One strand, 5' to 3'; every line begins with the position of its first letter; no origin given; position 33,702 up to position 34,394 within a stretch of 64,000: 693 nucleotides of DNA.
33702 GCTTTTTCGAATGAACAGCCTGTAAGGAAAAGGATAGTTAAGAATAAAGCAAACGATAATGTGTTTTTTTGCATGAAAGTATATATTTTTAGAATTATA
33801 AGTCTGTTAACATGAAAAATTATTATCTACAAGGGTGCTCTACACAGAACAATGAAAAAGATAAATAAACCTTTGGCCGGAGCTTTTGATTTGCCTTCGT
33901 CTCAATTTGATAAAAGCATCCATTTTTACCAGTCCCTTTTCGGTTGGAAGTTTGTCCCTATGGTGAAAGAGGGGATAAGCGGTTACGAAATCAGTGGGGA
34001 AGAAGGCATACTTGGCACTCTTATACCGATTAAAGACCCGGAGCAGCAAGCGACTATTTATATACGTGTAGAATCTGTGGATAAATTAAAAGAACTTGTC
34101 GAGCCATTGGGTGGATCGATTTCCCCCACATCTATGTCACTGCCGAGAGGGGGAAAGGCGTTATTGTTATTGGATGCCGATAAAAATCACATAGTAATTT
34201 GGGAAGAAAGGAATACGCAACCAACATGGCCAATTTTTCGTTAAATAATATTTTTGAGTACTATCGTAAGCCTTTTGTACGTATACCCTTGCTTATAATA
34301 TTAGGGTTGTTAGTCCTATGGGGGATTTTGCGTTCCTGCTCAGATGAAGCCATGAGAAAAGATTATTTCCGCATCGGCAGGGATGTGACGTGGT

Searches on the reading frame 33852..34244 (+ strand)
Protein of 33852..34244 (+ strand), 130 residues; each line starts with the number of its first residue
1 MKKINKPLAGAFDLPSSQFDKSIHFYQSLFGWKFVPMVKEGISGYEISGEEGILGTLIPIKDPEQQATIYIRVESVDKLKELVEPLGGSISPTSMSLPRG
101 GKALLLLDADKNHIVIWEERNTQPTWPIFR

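Call 14: search_protein_families(library=pfam, proteins=[window:33852-34244:+], max_evalue=0.01)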
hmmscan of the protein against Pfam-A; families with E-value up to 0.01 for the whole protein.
window:33852-34244:+ (130 aa): 1 family
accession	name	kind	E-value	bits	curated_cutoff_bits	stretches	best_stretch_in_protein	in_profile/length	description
PF00903.31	Glyoxalase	-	0.0027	18.5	20.6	1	13-112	6-117/121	Glyoxalase/Bleomycin resistance protein/Dioxygenase superfamily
